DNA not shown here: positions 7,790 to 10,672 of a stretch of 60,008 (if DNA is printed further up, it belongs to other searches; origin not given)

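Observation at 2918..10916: Clp/Hsp100-led operon carrying eight VirB2/TrbC-like 'pilin' paralogs with cysteine-rich ectodomains: candidate undescribed surface-filament or display system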

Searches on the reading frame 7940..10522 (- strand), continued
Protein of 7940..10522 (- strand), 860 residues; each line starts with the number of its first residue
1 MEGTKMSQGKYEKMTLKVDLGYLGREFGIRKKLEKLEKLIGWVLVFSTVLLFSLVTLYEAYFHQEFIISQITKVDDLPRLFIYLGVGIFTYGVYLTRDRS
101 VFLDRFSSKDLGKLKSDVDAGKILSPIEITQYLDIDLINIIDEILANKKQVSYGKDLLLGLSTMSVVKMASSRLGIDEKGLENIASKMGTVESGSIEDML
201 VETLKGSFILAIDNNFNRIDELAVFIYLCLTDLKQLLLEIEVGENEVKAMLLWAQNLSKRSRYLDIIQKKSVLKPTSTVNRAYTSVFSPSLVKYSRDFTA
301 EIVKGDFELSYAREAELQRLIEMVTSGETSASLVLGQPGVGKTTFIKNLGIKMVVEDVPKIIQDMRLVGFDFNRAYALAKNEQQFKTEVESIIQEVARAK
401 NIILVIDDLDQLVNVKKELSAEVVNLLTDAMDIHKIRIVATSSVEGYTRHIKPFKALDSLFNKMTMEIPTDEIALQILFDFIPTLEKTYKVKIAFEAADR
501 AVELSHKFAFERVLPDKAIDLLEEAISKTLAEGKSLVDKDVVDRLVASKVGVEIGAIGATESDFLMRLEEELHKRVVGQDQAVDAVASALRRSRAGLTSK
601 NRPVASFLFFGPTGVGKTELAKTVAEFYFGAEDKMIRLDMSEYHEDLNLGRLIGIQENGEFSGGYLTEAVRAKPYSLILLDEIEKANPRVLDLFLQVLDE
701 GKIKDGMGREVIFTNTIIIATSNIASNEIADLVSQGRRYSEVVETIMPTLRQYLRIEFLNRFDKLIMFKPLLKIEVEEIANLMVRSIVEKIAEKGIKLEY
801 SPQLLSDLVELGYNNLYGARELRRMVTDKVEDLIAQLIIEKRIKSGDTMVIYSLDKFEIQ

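Call 28: search_solved_structures(query=window:7940-10522:-, max_evalue=1e-20, show_alignments=2)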
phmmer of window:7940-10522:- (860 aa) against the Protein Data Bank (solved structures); distinct sequences matched with E-value up to 1e-20: 51.
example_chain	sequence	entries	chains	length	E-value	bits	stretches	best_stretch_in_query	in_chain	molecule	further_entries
1qvr_A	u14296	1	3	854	3.7e-113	382.8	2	489-849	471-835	ClpB protein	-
4d2q_A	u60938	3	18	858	1.7e-110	374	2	490-847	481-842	CLPB | CHAPERONE PROTEIN CLPB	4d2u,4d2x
6og3_E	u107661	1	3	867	2e-110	373.8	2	490-847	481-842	Hyperactive disaggregase ClpB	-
6oax_C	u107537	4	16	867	2e-110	373.8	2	490-847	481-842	Hyperactive disaggregase ClpB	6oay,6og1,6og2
4ciu_A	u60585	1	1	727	2.4e-109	370.2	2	490-847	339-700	CHAPERONE PROTEIN CLPB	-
6rn2_A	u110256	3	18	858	3.1e-109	369.9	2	490-847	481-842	Chaperone protein ClpB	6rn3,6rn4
6qs4_A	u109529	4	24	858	3.4e-109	369.7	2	490-847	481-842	Chaperone protein ClpB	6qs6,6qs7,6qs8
5ofo_C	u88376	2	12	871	8.7e-108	365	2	490-847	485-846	Chaperone protein ClpB,ATP-dependent Clp protease ATP-binding subunit ClpA,Chaperone prote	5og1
6em8_A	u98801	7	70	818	4.6e-107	362.7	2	534-846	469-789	ATP-dependent Clp protease ATP-binding subunit ClpC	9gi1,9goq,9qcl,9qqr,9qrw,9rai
6em9_A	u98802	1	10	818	4.8e-107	362.6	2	534-846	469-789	ATP-dependent Clp protease ATP-binding subunit ClpC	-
3j3t_A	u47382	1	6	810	6.7e-107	362.1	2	532-851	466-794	Negative regulator of genetic competence ClpC/MecB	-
3j3s_A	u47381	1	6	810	1.2e-106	361.3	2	532-851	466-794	Negative regulator of genetic competence ClpC/MecB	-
3j3r_A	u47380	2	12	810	3.9e-106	359.6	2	532-851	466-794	Negative regulator of genetic competence ClpC/MecB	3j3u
7abr_A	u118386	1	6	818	4.6e-106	359.3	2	532-851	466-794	Negative regulator of genetic competence ClpC/MecB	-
29hb_b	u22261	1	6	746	9.3e-101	341.8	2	519-839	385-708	ATP-dependent Clp protease, ATP-binding subunit ClpE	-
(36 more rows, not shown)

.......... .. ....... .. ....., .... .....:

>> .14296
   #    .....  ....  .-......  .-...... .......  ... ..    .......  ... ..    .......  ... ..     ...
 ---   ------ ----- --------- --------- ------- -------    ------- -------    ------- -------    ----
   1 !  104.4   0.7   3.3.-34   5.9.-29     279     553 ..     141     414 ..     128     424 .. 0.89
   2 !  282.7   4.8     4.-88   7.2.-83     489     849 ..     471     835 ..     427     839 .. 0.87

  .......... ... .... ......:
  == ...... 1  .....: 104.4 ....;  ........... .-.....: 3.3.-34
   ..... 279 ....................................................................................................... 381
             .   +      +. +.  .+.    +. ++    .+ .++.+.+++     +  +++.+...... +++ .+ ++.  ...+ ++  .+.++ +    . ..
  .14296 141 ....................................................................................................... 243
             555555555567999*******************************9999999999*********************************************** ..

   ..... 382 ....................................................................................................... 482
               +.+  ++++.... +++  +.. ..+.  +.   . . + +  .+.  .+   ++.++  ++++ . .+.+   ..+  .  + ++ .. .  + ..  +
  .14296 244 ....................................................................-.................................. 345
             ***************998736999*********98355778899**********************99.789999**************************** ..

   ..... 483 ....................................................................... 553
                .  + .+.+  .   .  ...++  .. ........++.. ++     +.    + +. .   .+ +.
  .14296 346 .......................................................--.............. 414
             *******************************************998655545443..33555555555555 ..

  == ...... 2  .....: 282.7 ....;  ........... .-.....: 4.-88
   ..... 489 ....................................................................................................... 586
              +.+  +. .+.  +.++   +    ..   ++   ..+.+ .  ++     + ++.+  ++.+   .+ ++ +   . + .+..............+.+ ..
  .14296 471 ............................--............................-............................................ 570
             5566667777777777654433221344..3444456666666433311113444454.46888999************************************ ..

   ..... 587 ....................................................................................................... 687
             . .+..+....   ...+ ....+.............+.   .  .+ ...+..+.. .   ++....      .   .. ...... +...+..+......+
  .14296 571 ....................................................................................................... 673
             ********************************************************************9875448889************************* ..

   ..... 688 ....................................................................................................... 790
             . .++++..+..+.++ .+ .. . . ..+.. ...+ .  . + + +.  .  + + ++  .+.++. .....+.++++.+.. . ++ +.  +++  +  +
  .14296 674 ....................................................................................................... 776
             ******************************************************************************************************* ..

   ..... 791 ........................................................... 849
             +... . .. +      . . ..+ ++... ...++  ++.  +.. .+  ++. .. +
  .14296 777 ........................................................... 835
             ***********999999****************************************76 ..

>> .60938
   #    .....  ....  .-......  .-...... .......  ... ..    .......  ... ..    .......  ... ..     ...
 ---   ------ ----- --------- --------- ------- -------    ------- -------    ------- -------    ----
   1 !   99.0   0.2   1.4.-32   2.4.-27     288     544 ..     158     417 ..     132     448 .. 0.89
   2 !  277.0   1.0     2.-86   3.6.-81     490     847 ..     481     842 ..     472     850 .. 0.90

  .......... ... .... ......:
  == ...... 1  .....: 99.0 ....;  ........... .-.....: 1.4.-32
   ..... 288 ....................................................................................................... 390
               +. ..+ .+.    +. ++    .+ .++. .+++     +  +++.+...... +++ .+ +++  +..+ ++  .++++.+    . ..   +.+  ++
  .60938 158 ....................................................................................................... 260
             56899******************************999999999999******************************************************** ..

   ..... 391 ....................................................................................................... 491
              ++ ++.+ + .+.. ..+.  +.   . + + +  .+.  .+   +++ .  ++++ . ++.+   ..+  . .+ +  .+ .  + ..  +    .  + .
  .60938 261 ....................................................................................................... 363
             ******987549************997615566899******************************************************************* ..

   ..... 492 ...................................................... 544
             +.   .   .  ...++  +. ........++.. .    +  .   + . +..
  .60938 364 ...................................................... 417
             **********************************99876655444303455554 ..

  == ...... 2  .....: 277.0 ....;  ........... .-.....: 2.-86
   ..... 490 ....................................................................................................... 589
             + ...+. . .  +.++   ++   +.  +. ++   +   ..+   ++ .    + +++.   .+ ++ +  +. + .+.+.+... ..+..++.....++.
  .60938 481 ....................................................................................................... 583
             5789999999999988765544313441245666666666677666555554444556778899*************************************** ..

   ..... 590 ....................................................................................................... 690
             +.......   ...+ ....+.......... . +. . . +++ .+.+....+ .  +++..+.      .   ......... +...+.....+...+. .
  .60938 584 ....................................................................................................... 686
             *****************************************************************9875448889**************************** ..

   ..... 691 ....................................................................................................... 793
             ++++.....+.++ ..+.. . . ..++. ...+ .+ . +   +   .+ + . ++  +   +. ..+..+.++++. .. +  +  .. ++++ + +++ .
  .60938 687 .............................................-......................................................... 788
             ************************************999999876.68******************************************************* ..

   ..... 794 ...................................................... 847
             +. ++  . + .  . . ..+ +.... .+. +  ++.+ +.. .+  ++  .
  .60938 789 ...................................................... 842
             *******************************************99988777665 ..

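Call 30: search_protein_families(library=ncbifam, proteins=[window:7940-10522:-], max_evalue=0.01)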
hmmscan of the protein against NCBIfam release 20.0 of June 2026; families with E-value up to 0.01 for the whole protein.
window:7940-10522:- (860 aa): 30 families (the best 25 are shown)
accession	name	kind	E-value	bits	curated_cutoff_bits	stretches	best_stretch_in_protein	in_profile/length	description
TIGR03346.1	chaperone_ClpB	equivalog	4.1e-138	462.1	1232.1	2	536-852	527-844/853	ATP-dependent chaperone ClpB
NF008118.0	PRK10865.1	equivalog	3.7e-117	392.4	1417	2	542-850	536-845/857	ATP-dependent chaperone ClpB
NF033606.1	heat_AAA_ClpK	exception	1.7e-114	383.6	1900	2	531-852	570-897/949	heat shock survival AAA family ATPase ClpK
TIGR03345.1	VI_ClpV1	equivalog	2.4e-114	383.4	884.95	2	536-844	528-841/852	type VI secretion system ATPase TssH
TIGR02639.1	ClpA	equivalog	5.1e-114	382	993.15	1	287-851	164-732/734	ATP-dependent Clp protease ATP-binding subunit ClpA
NF033607.0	disagg_AAA_ClpG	exception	1.3e-110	370.8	1900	2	543-852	561-875/932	AAA family protein disaggregase ClpG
NF008263.0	PRK11034.1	equivalog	3.3e-84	283.2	1350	1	305-855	183-738/758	ATP-dependent Clp protease ATP-binding subunit ClpA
TIGR02928.1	TIGR02928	subfamily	9.5e-07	28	181.3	0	573-626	14-62/366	orc1/cdc6 family replication initiation protein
NF003745.1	PRK05342.1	equivalog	1.1e-06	27.8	359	1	567-627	64-132/418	ATP-dependent Clp protease ATP-binding subunit ClpX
NF003229.0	PRK04195.1-5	equivalog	1.7e-06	27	280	1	576-685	19-114/413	replication factor C large subunit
NF003226.0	PRK04195.1-1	equivalog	4.5e-06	25.9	588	0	603-689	39-114/405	replication factor C large subunit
NF047784.1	MadB_ATPase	equivalog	7.6e-06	25.3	475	0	607-642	36-68/298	MadB family AAA-type ATPase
TIGR03499.1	FlhF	equivalog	1.1e-05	25.5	174.15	0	562-632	150-227/286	flagellar biosynthesis GTPase FlhF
NF038214.1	IS21_help_AAA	equivalog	1.4e-05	24.9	200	0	312-448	73-198/232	IS21-like element helper ATPase IstB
TIGR03922.1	T7SS_EccA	equivalog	2.6e-05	23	466.65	0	584-630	293-338/557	type VII secretion AAA-ATPase EccA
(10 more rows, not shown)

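Call 101: predict_structure(alignment_id=A5)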
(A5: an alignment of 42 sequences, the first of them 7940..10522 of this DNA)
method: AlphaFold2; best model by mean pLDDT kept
length: 860 residues; sequences in the alignment: 42
mean_pLDDT: 82.6   pTM: 0.68
mean pLDDT of the five models: 82.6, 82.3, 80.8, 78.7, 77.3
residues with pLDDT >= 90: 108; 70-90: 669; 50-70: 79; < 50: 4
segments of 3 or more residues with pLDDT < 50: 1-3
pLDDT, mean of each block of 10 residues (from residue 1): 54 78 68 82 91 85 74 78 89 80 64 84 75 85 74 82 88 86 82 72 89 89 92 87 85 85 80 61 61 80 72 82 84 86 85 84 85 81 83 82 85 68 77 84 82 80 86 84 86 87 75 82 89 87 80 69 83 87 88 77 90 88 87 89 82 79 85 88 89 89 81 89 88 87 89 88 90 88 90 90 90 81 89 89 87 88
secondary structure, 60 per line:
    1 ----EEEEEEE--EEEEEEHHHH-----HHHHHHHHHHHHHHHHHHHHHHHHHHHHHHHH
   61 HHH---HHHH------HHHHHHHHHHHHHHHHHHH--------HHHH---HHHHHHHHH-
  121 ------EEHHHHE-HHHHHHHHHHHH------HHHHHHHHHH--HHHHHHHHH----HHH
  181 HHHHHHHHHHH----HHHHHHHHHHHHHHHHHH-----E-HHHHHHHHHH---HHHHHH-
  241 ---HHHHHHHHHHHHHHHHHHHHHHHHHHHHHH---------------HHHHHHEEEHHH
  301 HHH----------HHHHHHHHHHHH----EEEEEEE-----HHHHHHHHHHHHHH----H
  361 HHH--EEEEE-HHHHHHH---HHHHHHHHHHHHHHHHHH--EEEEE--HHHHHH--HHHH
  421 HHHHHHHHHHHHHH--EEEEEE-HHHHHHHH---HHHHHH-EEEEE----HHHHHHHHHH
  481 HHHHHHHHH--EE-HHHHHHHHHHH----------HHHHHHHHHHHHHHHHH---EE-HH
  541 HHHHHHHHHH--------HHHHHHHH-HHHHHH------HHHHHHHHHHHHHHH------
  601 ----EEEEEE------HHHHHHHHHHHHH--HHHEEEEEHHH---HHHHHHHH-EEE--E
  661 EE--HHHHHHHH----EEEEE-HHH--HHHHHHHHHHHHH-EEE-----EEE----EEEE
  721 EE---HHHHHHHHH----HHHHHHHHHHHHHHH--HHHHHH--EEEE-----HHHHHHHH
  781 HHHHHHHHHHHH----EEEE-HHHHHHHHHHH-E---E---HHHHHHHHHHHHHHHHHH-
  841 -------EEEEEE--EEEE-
elements in order (helices of 4 or more, strands of 3 or more residues): E5-11 E14-19 H20-23 H29-63 H67-70 H77-95 H104-107 H111-119 H129-132 H135-146 H153-162 H165-173 H178-191 H196-213 H221-230 H234-239 H244-273 H289-294 E295-297 H298-303 H314-325 E330-336 H342-355 H360-363 E366-370 H372-378 H382-399 E402-406 H409-414 H417-434 E437-442 H444-451 H455-460 E462-466 H471-489 H495-505 H516-532 H539-550 H559-566 H568-573 H580-594 E605-610 H617-629 E635-639 H646-653 E655-657 E660-662 H665-672 E677-681 H688-700 E702-704 E710-712 E717-722 H726-734 H739-753 H756-761 E764-767 H773-792 E797-800 H802-812 H822-839 E848-853 E856-859
